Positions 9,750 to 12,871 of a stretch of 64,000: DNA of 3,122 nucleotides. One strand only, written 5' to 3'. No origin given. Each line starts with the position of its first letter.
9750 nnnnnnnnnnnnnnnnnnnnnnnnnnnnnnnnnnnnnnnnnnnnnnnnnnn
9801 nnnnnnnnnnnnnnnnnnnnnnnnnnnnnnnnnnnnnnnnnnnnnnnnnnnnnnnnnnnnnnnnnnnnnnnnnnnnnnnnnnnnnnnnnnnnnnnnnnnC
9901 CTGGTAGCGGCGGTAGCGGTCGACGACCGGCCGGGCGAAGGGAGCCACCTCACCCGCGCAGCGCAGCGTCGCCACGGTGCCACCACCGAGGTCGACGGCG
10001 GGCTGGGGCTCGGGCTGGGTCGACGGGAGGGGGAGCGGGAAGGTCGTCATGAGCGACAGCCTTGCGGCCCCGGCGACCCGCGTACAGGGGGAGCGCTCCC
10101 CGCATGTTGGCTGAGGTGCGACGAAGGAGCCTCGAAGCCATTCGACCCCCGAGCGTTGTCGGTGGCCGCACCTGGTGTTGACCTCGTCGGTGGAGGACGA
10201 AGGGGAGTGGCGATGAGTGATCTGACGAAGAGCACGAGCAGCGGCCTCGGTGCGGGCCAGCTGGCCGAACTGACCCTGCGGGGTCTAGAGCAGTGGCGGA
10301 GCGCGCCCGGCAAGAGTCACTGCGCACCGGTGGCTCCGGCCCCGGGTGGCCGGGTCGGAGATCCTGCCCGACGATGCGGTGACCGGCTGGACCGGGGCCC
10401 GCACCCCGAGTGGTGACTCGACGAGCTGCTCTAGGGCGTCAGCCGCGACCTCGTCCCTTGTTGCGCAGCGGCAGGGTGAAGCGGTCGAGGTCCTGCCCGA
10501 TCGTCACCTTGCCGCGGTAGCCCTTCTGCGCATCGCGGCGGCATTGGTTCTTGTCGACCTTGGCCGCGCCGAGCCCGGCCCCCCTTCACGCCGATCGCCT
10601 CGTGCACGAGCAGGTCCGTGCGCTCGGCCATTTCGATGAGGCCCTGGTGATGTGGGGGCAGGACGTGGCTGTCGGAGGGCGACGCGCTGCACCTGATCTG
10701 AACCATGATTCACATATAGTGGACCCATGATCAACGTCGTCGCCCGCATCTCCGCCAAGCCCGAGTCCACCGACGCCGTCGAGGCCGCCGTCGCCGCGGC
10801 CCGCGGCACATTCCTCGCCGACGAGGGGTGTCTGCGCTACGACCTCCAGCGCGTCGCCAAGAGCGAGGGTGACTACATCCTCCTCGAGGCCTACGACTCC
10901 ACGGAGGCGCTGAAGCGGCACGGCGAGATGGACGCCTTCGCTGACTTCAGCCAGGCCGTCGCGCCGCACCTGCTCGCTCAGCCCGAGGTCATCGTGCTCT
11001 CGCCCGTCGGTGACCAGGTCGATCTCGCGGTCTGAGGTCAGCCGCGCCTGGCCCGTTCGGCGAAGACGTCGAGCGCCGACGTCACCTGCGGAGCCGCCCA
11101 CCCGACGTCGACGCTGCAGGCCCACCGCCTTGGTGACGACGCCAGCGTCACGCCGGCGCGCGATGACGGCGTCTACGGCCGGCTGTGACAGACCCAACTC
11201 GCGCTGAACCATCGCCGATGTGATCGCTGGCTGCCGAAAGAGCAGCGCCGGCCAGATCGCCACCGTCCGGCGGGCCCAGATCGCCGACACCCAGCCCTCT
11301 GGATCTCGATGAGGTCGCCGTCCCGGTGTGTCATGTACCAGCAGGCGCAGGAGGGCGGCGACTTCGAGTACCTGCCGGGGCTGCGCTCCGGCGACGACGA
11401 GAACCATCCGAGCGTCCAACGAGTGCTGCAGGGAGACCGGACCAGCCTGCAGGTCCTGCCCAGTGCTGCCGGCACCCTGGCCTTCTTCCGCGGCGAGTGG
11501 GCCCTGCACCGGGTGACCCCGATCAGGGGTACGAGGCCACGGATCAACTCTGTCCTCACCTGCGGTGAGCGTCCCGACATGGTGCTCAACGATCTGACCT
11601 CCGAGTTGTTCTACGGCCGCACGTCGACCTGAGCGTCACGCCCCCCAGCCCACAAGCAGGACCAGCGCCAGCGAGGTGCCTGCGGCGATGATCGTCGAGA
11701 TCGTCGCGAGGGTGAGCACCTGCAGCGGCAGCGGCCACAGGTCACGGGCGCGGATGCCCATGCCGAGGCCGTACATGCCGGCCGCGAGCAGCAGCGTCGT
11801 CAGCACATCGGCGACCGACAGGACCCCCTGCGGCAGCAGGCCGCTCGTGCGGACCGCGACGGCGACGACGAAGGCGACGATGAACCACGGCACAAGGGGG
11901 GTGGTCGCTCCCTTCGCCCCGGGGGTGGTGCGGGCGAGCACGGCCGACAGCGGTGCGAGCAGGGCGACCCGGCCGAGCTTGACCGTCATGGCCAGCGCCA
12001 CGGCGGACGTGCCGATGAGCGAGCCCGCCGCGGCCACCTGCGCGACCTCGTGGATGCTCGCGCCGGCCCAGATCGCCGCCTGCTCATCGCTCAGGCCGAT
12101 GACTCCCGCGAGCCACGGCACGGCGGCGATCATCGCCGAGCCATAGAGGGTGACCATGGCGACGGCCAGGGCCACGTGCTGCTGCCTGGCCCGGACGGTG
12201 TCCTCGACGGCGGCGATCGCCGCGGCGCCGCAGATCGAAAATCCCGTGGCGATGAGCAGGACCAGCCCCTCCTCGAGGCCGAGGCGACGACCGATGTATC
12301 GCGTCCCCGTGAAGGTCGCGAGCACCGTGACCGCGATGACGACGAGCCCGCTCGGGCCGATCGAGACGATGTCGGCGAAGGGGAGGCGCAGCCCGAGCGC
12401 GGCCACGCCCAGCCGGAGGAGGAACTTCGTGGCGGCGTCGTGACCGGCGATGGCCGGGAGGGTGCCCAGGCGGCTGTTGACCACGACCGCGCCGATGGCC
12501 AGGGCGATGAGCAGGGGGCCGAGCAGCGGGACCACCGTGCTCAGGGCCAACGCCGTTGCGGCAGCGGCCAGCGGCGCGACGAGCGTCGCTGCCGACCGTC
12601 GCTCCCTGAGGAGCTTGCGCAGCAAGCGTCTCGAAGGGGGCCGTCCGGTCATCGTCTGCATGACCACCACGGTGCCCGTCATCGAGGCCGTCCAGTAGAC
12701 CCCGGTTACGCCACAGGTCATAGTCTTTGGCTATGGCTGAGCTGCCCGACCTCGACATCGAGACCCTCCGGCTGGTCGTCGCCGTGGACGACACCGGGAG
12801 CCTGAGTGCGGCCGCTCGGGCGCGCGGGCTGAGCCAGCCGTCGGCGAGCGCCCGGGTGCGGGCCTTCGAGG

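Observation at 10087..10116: Shared 14-bp perfect palindrome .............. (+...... box) upstream of two unlinked minus-strand genes: candidate regulon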

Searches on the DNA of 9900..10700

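Call 51: search_with_rna_model(model_id=R1, source=window, start=9900, end=10700, filters=off, max_evalue=10, show_alignments=2)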
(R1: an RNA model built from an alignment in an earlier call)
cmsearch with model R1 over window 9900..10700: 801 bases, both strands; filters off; matches with E-value up to 10: 33.
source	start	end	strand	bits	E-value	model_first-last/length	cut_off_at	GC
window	10102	10143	-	18.8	0.00039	1-46/46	no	0.6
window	9972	10013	-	8.3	0.1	1-46/46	no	0.79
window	10364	10397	+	6.6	0.25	1-46/46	no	0.76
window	10325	10345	-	6.6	0.25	1-46/46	no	0.86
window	10298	10318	-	4.5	0.78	13-33/46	no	0.76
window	10065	10098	+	4.2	0.88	1-46/46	no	0.82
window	9954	9971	+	4.1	0.94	1-46/46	no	0.83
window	9975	9991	+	4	1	1-46/46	no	0.76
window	10338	10351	+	3.6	1.3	16-30/46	no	0.93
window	9955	9963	-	3.3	1.4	19-27/46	no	0.89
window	9914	9929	-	3.2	1.5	1-46/46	no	0.69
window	10301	10332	+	3.1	1.6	1-46/46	no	0.75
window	10245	10255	-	2.8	1.9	1-46/46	no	0.82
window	10448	10480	-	2.8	1.9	1-46/46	no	0.64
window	10142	10158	+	2.1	2.7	1-46/46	no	0.71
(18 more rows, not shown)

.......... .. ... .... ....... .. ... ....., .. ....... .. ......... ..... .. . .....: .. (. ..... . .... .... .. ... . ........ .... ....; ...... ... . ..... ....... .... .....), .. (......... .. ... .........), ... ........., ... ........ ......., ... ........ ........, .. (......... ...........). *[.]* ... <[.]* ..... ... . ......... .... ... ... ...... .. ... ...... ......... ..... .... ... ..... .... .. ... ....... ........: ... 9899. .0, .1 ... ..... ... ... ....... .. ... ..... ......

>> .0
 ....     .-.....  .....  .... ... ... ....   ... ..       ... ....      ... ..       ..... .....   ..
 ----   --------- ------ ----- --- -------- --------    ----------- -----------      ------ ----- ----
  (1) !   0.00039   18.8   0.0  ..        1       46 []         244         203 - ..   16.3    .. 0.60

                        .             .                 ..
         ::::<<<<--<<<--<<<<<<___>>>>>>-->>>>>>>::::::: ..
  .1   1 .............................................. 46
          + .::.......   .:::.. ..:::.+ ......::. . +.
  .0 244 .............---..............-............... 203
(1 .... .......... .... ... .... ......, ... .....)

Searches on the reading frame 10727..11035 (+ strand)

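Call 12: search_protein_families(library=pfam, proteins=[window:10727-11035:+])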
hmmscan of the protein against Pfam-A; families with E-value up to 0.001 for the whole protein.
window:10727-11035:+ (102 aa): 1 family
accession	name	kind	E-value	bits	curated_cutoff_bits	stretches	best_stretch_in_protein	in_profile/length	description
PF03992.22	ABM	-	3.3e-16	59.7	23.1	1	1-75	1-76/78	Antibiotic biosynthesis monooxygenase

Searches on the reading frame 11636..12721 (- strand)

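Call 12: search_protein_families(library=pfam, proteins=[window:11636-12721:-])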
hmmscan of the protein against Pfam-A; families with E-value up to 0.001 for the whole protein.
window:11636-12721:- (361 aa): 1 family
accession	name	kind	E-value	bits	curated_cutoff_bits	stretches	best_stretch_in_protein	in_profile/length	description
PF03601.19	Cons_hypoth698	-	1.8e-56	191.8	24.5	1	48-330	6-295/304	Conserved hypothetical protein 698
